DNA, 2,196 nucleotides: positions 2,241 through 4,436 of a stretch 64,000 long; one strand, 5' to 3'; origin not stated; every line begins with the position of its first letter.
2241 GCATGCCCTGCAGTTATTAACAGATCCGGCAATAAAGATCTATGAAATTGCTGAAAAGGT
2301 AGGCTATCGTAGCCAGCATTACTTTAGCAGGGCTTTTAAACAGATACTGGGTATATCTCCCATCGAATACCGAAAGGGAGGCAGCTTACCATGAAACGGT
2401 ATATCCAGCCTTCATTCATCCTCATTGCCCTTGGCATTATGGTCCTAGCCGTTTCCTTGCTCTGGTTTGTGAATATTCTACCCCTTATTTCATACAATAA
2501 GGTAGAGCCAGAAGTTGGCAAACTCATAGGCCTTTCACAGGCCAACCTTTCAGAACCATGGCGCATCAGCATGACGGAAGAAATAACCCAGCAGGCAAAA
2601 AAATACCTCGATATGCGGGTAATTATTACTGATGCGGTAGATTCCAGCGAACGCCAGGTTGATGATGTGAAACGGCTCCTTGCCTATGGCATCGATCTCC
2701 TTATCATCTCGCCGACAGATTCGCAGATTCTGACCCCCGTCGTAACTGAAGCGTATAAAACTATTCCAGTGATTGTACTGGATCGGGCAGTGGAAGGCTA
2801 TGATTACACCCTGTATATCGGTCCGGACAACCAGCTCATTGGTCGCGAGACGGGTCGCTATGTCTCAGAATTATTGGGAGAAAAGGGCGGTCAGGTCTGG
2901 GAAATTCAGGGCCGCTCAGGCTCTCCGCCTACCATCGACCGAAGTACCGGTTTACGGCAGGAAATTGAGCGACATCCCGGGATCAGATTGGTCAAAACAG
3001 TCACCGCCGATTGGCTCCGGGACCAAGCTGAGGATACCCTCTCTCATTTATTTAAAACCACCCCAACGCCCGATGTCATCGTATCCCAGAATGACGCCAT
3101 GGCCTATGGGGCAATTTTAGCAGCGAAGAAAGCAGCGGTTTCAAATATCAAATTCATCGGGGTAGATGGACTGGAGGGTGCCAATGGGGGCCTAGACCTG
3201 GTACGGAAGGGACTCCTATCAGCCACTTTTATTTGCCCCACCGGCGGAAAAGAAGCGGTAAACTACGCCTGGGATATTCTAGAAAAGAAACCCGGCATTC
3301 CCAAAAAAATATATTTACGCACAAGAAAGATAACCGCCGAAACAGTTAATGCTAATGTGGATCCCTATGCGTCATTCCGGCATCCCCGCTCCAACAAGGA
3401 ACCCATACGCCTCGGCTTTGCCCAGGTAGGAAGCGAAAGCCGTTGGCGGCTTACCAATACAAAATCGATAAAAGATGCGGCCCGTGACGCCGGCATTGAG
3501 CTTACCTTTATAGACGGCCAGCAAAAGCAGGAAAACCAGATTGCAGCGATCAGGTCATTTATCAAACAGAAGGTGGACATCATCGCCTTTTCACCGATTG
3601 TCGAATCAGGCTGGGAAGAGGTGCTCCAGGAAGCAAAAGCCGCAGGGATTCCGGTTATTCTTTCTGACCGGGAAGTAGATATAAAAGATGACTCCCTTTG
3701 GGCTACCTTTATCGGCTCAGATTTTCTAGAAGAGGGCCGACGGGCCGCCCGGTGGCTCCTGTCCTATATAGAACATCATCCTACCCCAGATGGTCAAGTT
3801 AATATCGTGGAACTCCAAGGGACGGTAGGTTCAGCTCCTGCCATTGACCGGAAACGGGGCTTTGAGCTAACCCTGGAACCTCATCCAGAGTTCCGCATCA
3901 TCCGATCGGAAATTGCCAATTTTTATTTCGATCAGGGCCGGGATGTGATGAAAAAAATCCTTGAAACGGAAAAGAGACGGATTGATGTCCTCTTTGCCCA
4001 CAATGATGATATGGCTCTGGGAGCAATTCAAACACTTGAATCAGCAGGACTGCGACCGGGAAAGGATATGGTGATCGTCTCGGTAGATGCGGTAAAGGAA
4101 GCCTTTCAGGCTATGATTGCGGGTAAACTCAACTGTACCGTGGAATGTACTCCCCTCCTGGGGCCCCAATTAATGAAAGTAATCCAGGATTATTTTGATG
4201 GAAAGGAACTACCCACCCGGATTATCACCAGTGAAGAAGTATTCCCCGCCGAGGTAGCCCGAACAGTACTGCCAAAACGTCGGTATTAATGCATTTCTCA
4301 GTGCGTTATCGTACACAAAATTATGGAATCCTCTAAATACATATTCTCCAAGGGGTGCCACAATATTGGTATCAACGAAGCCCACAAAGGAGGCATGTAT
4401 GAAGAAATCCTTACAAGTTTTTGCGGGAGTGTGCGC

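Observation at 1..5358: Three-component sugar-sensing module: YesM-like kinase, YesN-like REC-AraC regulator and a membrane-anchored tandem periplasmic-binding protein, placed directly upstream of a ytfQRT-yjfF-like importer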

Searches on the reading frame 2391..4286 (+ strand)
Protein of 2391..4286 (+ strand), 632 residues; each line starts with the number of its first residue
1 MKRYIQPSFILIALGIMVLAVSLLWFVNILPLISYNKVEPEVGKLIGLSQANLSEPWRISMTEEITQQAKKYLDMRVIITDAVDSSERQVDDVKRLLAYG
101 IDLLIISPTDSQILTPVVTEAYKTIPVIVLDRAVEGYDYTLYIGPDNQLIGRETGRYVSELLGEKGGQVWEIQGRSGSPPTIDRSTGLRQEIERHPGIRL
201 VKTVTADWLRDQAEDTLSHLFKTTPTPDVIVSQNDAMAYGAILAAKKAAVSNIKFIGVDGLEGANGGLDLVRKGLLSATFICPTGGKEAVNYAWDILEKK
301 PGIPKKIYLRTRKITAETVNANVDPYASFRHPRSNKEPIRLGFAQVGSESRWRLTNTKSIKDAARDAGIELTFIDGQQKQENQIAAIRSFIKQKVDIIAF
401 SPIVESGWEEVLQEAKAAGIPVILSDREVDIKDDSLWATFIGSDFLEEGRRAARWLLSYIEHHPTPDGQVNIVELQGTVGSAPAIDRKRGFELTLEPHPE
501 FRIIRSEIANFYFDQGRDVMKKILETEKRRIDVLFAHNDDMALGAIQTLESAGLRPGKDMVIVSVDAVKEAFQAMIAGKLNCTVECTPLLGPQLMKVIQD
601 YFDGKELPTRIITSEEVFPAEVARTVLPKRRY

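Call 7: search_protein_families(library=pfam, proteins=[window:2391-4286:+])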
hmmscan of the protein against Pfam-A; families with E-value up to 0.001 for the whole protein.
window:2391-4286:+ (632 aa): 3 families
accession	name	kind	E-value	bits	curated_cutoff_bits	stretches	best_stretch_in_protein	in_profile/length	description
PF13407.12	Peripla_BP_4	-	6.2e-87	291.8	35.1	2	348-606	8-258/258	Periplasmic binding protein domain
PF00532.27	Peripla_BP_1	-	7.3e-29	101.5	22.2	2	47-256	5-213/281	Periplasmic binding proteins and sugar binding domain of LacI family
PF13377.12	Peripla_BP_3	-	4.3e-11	43.6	26.5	0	514-573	57-117/167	Periplasmic binding protein-like domain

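Call 8: search_protein_families(library=ncbifam, proteins=[window:2391-4286:+])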
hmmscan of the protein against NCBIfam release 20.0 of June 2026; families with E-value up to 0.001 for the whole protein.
window:2391-4286:+ (632 aa): 23 families
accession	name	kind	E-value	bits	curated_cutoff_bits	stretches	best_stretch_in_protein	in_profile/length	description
NF041827.1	YtfQ_transport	equivalog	9.5e-123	409.2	510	2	334-630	21-315/320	galactofuranose ABC transporter, galactofuranose-binding protein YtfQ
NF007936.0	PRK10653.1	equivalog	2.4e-55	187.9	337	2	46-281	29-259/295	ribose ABC transporter substrate-binding protein RbsB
NF007254.0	PRK09701.1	equivalog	7.6e-39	133.7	335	2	52-279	33-267/311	D-allose transporter substrate-binding protein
TIGR02634.1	xylF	equivalog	6.3e-33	114.6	389.55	2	46-259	1-218/302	D-xylose ABC transporter substrate-binding protein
NF011924.1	PRK15395.1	equivalog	1.1e-27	97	420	2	60-281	42-278/329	galactose/glucose ABC transporter substrate-binding protein MglB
NF040907.2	ChvE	equivalog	8e-24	84.4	460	2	73-178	27-135/324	multiple monosaccharide ABC transporter substrate-binding protein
NF007680.0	PRK10355.1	equivalog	4.5e-21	75.4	504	2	362-584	49-263/331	D-xylose ABC transporter substrate-binding protein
NF007743.0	PRK10423.1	equivalog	1.8e-18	66.7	531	2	78-262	93-277/330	ribose operon transcriptional repressor RbsR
TIGR02637.1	RhaS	equivalog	3.4e-15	56.1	342.25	1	65-257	19-211/302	rhamnose ABC transporter substrate-binding protein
TIGR02955.1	TMAO_TorT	equivalog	4.7e-15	55.6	310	2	58-258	14-216/295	TMAO reductase system periplasmic protein TorT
NF007979.0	PRK10703.1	equivalog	8.8e-15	54.6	501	1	341-572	62-281/341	HTH-type transcriptional repressor PurR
NF047341.1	lactose_RbsR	equivalog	2.8e-14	53.2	382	2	359-569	82-275/331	ribose utilization transcriptional repressor RbsR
NF007449.0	PRK10014.1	subfamily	2.5e-13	49.8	310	1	43-249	64-266/342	Mal regulon transcriptional regulator MalI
NF008269.0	PRK11041.1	equivalog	1.9e-12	46.9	436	1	509-571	225-286/342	DNA-binding transcriptional regulator CytR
NF007075.0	PRK09526.1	subfamily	3.8e-12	45.8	340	2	360-570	85-280/358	LacI family DNA-binding transcriptional regulator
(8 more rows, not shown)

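Call 9: find_homologous_proteins(query=window:2391-4286:+)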
Query window:2391-4286:+ (632 aa): 1656 proteins with E <= 0.001 among 8000 candidates; the best 120 are listed.
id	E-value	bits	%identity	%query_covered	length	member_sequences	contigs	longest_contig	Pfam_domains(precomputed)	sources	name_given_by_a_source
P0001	0.0e+0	1285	90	100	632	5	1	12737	PF13377.13,PF00532.28,PF13407.13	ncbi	-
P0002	0.0e+0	1283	91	100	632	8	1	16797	PF13377.13,PF00532.28,PF13407.13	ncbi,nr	ncbi:MAG: substrate-binding domain-containing protein [Treponema sp.]|nr:substrate-binding domain-co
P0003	0.0e+0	1162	80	100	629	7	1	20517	PF13377.13,PF00532.28,PF13407.13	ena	-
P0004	0.0e+0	1086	76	100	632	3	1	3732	PF13377.13,PF00532.28,PF13407.13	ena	-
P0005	0.0e+0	1077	77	99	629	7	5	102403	PF13377.13,PF00532.28,PF13407.13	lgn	-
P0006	0.0e+0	1070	76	99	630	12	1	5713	PF13377.13,PF00532.28,PF13407.13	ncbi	-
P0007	4.0e-286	968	83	79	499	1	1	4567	PF13377.13,PF00532.28,PF13407.13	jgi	jgi:simple sugar transport system substrate-binding protein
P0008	5.0e-286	968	71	99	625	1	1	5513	PF13377.13,PF00532.28,PF13407.13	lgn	-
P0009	1.5e-281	953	70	98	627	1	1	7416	PF13377.13,PF00532.28,PF13407.13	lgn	-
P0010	1.7e-280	950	72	94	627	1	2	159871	PF13377.13,PF00532.28,PF13407.13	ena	-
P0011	1.7e-278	943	72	94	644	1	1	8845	PF13377.13,PF00532.28,PF13407.13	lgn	-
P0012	3.3e-277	939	71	94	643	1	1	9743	PF13377.13,PF00532.28,PF13407.13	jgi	jgi:simple sugar transport system substrate-binding protein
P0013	7.7e-277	938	72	94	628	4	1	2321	PF13377.13,PF00532.28,PF13407.13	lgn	-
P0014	7.8e-277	938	72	94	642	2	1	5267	PF13377.13,PF00532.28,PF13407.13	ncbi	-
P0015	2.9e-276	936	71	94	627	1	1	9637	PF13377.13,PF00532.28,PF13407.13,PF13458.13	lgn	-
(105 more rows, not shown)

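Call 12: find_related_loci(query=window:2391-4286:+, collection=genome_contigs, flank=10000)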
Query window:2391-4286:+ (632 aa) in genome_contigs; peptide patterns used: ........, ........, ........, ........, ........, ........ (x = any residue, [..] = any of these).
600 stretches matched a pattern (row limit reached: there are more); 594 encode a relative of the query (tblastn E <= 1e-3); the best 80 are kept; 80 distinct loci.
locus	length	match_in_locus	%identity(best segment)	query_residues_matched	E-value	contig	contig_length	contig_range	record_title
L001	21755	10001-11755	64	45-632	0e+0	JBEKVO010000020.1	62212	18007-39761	MAG: Rectinemataceae bacterium isolate SPRUCE 606 SPRUCE_606_20, whole genome shotgun sequence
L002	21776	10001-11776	62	39-632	0e+0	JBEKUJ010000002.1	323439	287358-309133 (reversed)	MAG: Spirochaetia bacterium isolate SPRUCE 579 SPRUCE_579_2, whole genome shotgun sequence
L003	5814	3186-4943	62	45-632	0e+0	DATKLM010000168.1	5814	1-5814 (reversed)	MAG TPA_asm: Spirochaetia bacterium isolate SMAG_U14685 k141_3694216, whole genome shotgun sequence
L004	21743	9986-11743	60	45-632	0e+0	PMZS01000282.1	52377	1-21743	MAG: Spirochaetaceae bacterium isolate fen_1364 73.20110800_E3D.78_contig_11778, whole genome shotgun sequence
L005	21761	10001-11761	57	41-632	0e+0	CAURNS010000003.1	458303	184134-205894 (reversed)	MAG TPA_asm: uncultured Pelosinus sp. isolate ERR9968789_bin.10_MetaWRAP_v1.3_MAG genome assembly, contig: ERZ21615840.5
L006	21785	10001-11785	50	38-632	0e+0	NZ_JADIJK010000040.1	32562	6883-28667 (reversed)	Bacillus sp. SD088 40, whole genome shotgun sequence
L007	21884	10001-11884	47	2-632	0e+0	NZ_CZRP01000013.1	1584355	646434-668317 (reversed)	Gracilibacillus massiliensis strain Awa-1, whole genome shotgun sequence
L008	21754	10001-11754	62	27-632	0e+0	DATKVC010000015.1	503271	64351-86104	MAG TPA_asm: Rectinemataceae bacterium isolate SMAG_U14123 k141_3414256, whole genome shotgun sequence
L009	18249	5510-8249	48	92-632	9e-166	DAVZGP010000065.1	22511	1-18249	MAG TPA_asm: Clostridium sp. isolate gSpreadC_ID_19 NODE_266_length_22511_cov_19.092314, whole genome shotgun sequence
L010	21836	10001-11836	47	9-632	0e+0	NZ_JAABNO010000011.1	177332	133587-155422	Clostridium sp. C8-1-8 NODE_11_length_177332_cov_300.814392, whole genome shotgun sequence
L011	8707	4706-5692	64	25-632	3e-127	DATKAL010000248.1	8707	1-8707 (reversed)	MAG TPA_asm: Anaeromyxobacter sp. isolate SMAG_U15204 k141_3672839, whole genome shotgun sequence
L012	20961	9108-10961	43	14-632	8e-157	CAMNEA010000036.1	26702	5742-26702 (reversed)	MAG: uncultured Butyrivibrio sp. isolate SRR873597_bin.67_metaWRAP_v1.3_MAG genome assembly, contig: NODE.3824_length_26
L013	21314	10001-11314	63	45-632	6e-123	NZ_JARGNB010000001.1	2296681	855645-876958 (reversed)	Aquabacterium humicola strain RJY3 contig1, whole genome shotgun sequence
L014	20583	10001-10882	63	45-632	5e-123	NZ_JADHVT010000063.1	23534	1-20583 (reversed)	MAG: Acidovorax sp. isolate BS750m-G8 BS-750m-C3020, whole genome shotgun sequence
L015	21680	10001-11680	64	45-632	2e-122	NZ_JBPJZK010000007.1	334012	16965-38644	Variovorax sp. ZT5P49 NODE_7_length_334012_cov_33.090876, whole genome shotgun sequence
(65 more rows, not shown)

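Call 23: search_protein_representatives(protein=window:2391-4286:+)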
Query: 632 residues. Proteins with E-value up to 0.001 (for the whole library): 12338; up to 1e-10: 4716; up to 1e-30: 962. The best 150 are listed.
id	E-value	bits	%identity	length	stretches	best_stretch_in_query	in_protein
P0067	9.4e-238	806.8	63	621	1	40-632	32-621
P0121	1.1e-210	717.4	55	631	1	3-632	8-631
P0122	1.6e-180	617.8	48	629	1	10-631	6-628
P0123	2.2e-179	614.0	48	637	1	5-619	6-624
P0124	1.9e-170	584.5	47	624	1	38-632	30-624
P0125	2.6e-168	577.4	50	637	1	41-631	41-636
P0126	1.6e-156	538.5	46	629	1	44-632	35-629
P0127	5.1e-152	523.6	45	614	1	38-632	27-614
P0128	1.1e-140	486.2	42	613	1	36-632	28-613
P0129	6.7e-128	444.0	40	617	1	44-632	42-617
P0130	3.5e-124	431.7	39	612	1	21-632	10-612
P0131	4.4e-118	411.6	46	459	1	149-608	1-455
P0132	7.7e-112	390.9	37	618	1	19-632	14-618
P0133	1.3e-110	386.9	40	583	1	29-618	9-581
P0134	1.5e-108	380.1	38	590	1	29-617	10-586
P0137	6.3e-102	358.2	36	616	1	9-617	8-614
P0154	5.3e-82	292.4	33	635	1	7-616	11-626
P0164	4.3e-77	276.2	49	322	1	40-318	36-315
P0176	1.8e-71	257.6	48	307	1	38-315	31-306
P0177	6.3e-71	255.8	42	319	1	15-320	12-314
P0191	8.9e-67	242.1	30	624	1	16-616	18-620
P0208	9.6e-64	232.1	27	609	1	35-585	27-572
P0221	1.1e-61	225.4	42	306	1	32-314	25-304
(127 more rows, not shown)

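Call 33: find_encoding_contigs(protein=P0164, flank=8000, max_places=3)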
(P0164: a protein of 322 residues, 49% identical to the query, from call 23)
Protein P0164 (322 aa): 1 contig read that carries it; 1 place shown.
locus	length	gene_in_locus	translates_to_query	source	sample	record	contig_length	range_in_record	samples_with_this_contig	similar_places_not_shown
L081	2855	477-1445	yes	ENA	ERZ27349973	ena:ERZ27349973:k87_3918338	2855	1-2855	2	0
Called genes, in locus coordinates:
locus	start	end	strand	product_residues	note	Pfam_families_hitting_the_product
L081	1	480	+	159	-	?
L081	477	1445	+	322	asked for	PF00532:Peripla_BP_1, PF13407:Peripla_BP_4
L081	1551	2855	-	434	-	?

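Call 34: find_encoding_contigs(protein=P0191, flank=8000, max_places=3)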
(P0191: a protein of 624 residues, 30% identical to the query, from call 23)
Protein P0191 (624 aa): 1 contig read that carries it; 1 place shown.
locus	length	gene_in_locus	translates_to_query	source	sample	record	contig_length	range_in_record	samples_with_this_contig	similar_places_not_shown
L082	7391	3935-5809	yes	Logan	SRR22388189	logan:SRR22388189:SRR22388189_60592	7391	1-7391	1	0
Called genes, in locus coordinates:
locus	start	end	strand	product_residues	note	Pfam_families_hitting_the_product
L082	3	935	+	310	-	?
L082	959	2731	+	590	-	PF02743:dCache_1, PF00672:HAMP, PF06580:His_kinase, PF02518:HATPase_c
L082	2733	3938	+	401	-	PF00072:Response_reg, PF00165:HTH_AraC, PF12833:HTH_18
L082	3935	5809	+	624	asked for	PF00532:Peripla_BP_1, PF13407:Peripla_BP_4, PF00532:Peripla_BP_1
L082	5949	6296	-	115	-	PF04020:Phage_holin_4_2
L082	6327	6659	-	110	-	-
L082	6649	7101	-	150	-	PF22746:SHOCT-like_DUF2089-C (weak)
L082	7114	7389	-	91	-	?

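Call 39: find_encoding_contigs(protein=P0002, flank=10000, max_places=2)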
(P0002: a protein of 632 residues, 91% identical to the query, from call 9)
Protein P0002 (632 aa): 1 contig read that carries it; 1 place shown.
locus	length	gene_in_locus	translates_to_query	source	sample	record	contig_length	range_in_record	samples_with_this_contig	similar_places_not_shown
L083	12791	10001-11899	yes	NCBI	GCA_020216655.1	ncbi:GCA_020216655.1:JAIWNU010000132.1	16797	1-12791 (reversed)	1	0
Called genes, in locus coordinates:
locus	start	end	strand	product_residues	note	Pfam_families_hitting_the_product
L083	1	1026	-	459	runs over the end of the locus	PF02055:Glyco_hydro_30, PF02057:Glyco_hydro_59 (weak), PF17189:Glyco_hydro_30C (weak)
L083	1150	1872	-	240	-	PF01975:SurE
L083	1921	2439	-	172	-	PF01613:Flavin_Reduct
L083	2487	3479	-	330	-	PF04463:2-thiour_desulf, PF08349:DUF1722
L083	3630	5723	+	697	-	PF00037:Fer4 (faint), PF12838:Fer4_7 (faint), PF13187:Fer4_9 (weak), PF13237:Fer4_10 (weak), PF14697:Fer4_21 (faint), PF02906:Fe_hyd_lg_C, PF04060:FeS (weak), PF00015:MCPsignal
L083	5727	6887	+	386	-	PF26363:Phospholipase-like (weak), PF11187:Mbeg1-like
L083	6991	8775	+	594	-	PF02743:dCache_1, PF00672:HAMP, PF06580:His_kinase, PF02518:HATPase_c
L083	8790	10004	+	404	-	PF00072:Response_reg, PF00165:HTH_AraC (weak), PF12833:HTH_18, PF00165:HTH_AraC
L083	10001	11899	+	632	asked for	PF00532:Peripla_BP_1, PF13377:Peripla_BP_3 (faint), PF13407:Peripla_BP_4, PF00532:Peripla_BP_1, PF13407:Peripla_BP_4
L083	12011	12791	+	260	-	PF13407:Peripla_BP_4, PF00532:Peripla_BP_1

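Call 40: find_encoding_contigs(protein=P0005, flank=10000, max_places=2)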
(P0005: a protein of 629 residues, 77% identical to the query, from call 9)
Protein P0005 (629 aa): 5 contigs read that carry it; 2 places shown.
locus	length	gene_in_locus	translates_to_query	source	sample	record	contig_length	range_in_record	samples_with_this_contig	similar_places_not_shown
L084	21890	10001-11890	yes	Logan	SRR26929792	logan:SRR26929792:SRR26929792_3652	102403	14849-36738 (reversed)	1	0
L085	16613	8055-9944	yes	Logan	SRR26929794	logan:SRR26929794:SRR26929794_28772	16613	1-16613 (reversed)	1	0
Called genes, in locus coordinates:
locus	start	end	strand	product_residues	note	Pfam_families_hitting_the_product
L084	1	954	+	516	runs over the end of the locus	PF00072:Response_reg, PF12833:HTH_18, PF00165:HTH_AraC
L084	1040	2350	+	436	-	PF01547:SBP_bac_1, PF13416:SBP_bac_8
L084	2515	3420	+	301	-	PF00528:BPD_transp_1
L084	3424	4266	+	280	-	PF00528:BPD_transp_1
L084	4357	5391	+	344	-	PF07470:Glyco_hydro_88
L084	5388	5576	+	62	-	-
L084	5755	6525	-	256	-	PF25302:NADase_transloc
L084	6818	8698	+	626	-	PF02743:dCache_1, PF00672:HAMP, PF06580:His_kinase, PF02518:HATPase_c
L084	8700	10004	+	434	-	PF00072:Response_reg, PF12833:HTH_18, PF00165:HTH_AraC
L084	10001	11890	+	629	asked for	PF00532:Peripla_BP_1, PF13407:Peripla_BP_4, PF00532:Peripla_BP_1, PF13407:Peripla_BP_4, PF13377:Peripla_BP_3 (weak)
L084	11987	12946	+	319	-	PF00532:Peripla_BP_1, PF13407:Peripla_BP_4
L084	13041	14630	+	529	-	PF00005:ABC_tran, PF13304:AAA_21 (faint), PF00005:ABC_tran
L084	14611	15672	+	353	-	PF02653:BPD_transp_2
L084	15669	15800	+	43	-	-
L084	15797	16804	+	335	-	PF02653:BPD_transp_2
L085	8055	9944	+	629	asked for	PF00532:Peripla_BP_1, PF13407:Peripla_BP_4, PF00532:Peripla_BP_1, PF13407:Peripla_BP_4, PF13377:Peripla_BP_3 (weak)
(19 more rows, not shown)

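Call 41: find_encoding_contigs(protein=P0003, flank=10000, max_places=2)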
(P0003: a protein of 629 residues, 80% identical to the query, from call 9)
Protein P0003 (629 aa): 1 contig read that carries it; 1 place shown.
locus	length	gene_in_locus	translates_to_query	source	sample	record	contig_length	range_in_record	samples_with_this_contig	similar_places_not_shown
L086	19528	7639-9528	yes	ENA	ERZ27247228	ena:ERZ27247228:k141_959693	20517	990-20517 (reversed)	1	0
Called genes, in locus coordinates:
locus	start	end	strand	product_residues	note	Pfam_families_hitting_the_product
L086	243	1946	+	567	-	PF17239:DUF5312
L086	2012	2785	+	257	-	PF02578:Cu-oxidase_4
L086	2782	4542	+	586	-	PF03485:Arg_tRNA_synt_N, PF00750:tRNA-synt_1d, PF05746:DALR_1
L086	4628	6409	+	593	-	PF02743:dCache_1, PF00672:HAMP, PF06580:His_kinase, PF02518:HATPase_c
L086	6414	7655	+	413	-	PF00072:Response_reg, PF12833:HTH_18, PF00165:HTH_AraC (weak)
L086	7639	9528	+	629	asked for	PF00532:Peripla_BP_1, PF13407:Peripla_BP_4, PF13377:Peripla_BP_3 (faint), PF00532:Peripla_BP_1, PF13407:Peripla_BP_4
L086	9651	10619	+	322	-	PF13407:Peripla_BP_4, PF00532:Peripla_BP_1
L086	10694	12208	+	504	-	PF00005:ABC_tran, PF02463:SMC_N (faint), PF13304:AAA_21 (faint), PF00005:ABC_tran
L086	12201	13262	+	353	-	PF02653:BPD_transp_2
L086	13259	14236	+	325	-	PF02653:BPD_transp_2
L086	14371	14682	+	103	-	PF00829:Ribosomal_L21p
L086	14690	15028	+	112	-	PF04327:Peptidase_Prp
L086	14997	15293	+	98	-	PF01016:Ribosomal_L27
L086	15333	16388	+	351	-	PF01018:GTP1_OBG, PF02421:FeoB_N (weak), PF01926:MMR_HSR1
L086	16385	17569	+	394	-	PF01467:CTP_transf_like, PF01966:HD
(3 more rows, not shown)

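Call 50: find_encoding_contigs(protein=P0177, flank=9000, max_places=2)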
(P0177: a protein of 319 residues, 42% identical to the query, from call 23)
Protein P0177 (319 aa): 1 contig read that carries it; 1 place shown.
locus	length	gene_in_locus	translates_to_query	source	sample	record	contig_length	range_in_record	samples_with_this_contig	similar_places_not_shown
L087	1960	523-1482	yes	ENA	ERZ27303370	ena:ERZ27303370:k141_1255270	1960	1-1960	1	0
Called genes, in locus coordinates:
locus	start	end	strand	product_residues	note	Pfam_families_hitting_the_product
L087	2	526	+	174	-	?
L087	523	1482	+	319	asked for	PF00532:Peripla_BP_1, PF13407:Peripla_BP_4, PF13377:Peripla_BP_3 (weak)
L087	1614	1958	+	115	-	?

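Call 51: find_encoding_contigs(protein=P0221, flank=9000, max_places=2)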
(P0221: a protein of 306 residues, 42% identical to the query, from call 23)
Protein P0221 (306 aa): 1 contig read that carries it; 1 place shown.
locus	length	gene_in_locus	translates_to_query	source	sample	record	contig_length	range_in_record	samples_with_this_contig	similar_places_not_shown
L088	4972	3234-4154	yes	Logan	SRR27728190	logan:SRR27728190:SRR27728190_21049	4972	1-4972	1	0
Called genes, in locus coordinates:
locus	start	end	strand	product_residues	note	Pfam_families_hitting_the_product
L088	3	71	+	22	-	?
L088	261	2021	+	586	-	PF02743:dCache_1, PF00672:HAMP, PF06580:His_kinase, PF02518:HATPase_c, PF13581:HATPase_c_2 (faint)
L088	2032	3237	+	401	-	PF00072:Response_reg, PF00165:HTH_AraC (weak), PF12833:HTH_18, PF00165:HTH_AraC (weak)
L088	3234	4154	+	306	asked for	PF00532:Peripla_BP_1, PF13407:Peripla_BP_4, PF13377:Peripla_BP_3 (weak)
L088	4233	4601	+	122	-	-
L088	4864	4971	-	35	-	?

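Call 52: find_encoding_contigs(protein=P0176, flank=9000, max_places=2)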
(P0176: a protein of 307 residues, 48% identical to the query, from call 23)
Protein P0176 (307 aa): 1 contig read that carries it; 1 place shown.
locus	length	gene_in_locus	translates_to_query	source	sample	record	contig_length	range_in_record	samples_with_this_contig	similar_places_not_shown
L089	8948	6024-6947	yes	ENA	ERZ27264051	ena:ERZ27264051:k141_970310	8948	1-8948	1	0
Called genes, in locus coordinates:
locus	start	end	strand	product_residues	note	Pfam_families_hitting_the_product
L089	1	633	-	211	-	?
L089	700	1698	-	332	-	PF02653:BPD_transp_2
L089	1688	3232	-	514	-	PF00005:ABC_tran, PF13304:AAA_21 (faint), PF00005:ABC_tran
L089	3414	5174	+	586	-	PF02743:dCache_1, PF00672:HAMP, PF06580:His_kinase, PF02518:HATPase_c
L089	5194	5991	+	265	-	PF00072:Response_reg, PF12833:HTH_18, PF00165:HTH_AraC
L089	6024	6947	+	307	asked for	PF00532:Peripla_BP_1, PF13407:Peripla_BP_4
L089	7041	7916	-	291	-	PF13490:zf-HC2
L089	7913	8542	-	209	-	PF07638:Sigma70_ECF, PF04542:Sigma70_r2, PF08281:Sigma70_r4_2, PF04545:Sigma70_r4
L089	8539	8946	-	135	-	?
